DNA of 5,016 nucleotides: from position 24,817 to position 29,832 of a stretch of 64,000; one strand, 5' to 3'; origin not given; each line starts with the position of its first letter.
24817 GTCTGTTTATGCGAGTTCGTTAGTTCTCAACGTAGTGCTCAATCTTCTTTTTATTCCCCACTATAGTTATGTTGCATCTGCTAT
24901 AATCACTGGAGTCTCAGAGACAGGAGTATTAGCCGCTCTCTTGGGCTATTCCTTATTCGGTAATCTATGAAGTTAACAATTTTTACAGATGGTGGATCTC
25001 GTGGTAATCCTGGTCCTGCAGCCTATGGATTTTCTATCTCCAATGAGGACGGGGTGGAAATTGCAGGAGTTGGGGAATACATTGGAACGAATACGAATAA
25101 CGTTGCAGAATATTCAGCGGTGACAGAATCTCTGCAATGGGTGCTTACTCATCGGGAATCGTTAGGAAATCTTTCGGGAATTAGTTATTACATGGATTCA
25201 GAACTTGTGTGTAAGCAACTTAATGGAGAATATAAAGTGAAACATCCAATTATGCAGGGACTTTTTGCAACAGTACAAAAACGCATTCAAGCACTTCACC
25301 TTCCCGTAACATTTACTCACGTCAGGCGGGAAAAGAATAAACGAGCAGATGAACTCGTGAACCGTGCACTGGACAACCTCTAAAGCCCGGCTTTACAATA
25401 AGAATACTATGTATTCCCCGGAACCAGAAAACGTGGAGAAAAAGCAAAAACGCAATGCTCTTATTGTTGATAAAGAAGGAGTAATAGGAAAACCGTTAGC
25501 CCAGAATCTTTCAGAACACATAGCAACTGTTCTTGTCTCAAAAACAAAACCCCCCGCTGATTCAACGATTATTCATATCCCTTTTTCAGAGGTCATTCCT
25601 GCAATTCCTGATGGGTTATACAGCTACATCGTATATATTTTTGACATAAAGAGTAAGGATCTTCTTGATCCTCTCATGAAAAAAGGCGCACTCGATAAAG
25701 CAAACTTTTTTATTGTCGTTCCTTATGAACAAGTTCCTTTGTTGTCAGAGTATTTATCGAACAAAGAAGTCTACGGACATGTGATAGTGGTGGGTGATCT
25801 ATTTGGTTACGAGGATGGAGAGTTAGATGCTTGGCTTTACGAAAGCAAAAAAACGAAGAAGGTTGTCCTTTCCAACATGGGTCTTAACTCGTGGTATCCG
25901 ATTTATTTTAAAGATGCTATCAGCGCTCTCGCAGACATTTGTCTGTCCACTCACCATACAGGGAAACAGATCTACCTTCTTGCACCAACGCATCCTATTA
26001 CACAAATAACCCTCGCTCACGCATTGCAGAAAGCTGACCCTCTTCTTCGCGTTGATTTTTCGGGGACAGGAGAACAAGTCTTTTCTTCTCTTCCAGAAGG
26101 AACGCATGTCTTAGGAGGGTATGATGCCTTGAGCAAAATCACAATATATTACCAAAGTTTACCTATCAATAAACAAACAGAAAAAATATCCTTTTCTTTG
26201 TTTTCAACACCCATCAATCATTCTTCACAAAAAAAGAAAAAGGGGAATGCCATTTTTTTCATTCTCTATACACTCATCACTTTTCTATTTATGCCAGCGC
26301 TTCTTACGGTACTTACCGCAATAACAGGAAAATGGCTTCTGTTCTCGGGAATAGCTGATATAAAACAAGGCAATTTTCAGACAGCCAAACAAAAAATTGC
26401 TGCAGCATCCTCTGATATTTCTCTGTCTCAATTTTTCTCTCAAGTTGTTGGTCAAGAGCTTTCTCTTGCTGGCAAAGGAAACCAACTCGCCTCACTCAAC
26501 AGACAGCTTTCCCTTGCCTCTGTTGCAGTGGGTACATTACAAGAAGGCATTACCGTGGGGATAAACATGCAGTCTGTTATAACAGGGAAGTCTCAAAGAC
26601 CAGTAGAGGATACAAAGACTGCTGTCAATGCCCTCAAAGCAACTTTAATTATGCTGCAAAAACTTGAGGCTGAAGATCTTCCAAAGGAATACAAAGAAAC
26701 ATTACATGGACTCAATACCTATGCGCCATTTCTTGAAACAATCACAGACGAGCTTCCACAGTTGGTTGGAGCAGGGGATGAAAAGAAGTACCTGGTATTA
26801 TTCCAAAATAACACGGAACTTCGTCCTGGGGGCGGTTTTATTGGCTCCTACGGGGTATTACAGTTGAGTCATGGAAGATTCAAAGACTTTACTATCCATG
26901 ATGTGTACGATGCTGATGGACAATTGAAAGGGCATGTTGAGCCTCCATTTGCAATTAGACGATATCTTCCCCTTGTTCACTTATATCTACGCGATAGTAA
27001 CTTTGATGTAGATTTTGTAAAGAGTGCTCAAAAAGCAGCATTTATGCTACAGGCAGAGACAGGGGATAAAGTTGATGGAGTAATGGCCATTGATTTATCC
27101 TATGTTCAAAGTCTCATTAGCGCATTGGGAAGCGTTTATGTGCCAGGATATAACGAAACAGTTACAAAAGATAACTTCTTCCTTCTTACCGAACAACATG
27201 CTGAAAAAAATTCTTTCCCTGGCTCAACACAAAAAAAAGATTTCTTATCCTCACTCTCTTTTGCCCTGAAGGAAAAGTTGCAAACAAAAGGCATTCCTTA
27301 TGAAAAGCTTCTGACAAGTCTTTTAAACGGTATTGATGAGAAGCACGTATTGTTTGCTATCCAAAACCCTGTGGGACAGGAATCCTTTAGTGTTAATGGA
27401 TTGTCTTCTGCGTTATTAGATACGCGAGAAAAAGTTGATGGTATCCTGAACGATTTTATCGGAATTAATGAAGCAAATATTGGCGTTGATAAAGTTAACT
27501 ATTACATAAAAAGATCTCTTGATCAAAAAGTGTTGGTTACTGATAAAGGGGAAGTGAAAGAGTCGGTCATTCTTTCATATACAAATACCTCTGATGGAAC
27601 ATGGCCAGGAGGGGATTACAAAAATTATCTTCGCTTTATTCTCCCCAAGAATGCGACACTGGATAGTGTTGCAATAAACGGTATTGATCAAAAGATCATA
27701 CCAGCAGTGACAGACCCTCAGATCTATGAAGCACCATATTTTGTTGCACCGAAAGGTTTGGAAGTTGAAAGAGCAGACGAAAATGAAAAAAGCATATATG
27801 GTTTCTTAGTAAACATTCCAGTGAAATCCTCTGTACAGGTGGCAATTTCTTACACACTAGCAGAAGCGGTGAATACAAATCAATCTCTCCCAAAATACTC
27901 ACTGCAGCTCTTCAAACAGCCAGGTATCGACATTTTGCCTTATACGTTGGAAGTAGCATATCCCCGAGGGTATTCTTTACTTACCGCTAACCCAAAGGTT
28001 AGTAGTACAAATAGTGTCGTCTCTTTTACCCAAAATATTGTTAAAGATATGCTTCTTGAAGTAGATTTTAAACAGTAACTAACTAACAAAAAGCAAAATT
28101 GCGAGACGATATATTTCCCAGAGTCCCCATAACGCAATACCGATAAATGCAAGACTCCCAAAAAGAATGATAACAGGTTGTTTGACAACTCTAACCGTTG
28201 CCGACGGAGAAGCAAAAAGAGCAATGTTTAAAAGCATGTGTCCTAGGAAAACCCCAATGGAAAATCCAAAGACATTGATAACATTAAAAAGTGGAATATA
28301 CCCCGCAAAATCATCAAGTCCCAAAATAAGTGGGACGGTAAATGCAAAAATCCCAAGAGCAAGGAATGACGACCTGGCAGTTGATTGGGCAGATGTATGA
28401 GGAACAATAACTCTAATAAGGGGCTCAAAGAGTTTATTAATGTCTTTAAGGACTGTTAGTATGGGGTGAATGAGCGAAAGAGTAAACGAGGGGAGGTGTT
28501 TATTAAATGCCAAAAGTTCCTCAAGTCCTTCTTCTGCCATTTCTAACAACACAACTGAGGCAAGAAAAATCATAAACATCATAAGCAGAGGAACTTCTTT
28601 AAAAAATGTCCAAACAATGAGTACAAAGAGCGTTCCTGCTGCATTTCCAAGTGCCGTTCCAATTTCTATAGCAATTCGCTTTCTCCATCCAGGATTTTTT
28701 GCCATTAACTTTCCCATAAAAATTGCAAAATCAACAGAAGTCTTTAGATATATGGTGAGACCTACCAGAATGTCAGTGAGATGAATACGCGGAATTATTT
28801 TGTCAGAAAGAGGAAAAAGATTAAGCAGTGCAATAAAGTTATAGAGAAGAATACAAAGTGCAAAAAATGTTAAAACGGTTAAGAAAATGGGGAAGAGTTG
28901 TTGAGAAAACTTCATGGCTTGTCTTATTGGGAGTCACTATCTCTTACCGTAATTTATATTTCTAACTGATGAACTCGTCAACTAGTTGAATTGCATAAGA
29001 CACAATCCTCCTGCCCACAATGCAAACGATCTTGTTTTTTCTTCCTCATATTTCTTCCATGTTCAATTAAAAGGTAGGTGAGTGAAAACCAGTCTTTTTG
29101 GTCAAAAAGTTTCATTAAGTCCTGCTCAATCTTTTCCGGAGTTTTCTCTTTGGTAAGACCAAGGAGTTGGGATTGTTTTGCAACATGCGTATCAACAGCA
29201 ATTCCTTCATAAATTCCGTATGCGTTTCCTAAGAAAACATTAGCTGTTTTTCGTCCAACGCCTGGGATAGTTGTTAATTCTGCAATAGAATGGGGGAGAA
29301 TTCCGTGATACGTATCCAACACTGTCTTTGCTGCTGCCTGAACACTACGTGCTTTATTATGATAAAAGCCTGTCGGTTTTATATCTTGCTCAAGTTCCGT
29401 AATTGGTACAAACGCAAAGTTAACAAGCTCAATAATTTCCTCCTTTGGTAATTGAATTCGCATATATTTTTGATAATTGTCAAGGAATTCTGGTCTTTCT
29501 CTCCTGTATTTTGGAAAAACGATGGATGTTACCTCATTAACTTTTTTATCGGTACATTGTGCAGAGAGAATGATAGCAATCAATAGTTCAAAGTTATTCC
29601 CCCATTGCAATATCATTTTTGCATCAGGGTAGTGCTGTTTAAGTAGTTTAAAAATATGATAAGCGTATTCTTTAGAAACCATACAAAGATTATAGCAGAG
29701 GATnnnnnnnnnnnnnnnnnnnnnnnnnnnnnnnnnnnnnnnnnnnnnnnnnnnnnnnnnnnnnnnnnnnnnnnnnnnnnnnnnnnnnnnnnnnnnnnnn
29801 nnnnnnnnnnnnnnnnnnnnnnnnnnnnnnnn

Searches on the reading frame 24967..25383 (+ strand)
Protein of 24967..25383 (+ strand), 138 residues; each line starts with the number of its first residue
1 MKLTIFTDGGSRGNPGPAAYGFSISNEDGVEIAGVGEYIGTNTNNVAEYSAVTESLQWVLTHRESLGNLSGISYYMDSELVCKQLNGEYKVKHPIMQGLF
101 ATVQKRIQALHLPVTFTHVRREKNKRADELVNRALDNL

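Call 7: search_protein_families(library=pfam, proteins=[window:24967-25383:+], max_evalue=0.001)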
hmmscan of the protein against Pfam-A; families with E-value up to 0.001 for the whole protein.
window:24967-25383:+ (138 aa): 2 families
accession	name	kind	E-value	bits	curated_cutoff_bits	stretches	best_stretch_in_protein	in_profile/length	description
PF13456.12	RVT_3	-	2.7e-12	47.1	21.6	1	7-134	2-123/123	Reverse transcriptase-like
PF00075.30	RNase_H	-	3.9e-11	43.7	25.8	1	2-134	3-139/141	RNase H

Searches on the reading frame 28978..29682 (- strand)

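Call 7: search_protein_families(library=pfam, proteins=[window:28978-29682:-], max_evalue=0.001)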
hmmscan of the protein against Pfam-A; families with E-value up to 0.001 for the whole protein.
window:28978-29682:- (234 aa): 2 families
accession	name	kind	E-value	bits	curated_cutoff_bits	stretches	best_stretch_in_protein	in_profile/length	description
PF00730.31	HhH-GPD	-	9.2e-18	65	26.2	1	35-194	1-107/108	HhH-GPD superfamily base excision DNA repair protein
PF00633.29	HHH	-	8.5e-09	35.3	24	1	124-151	1-28/30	Helix-hairpin-helix motif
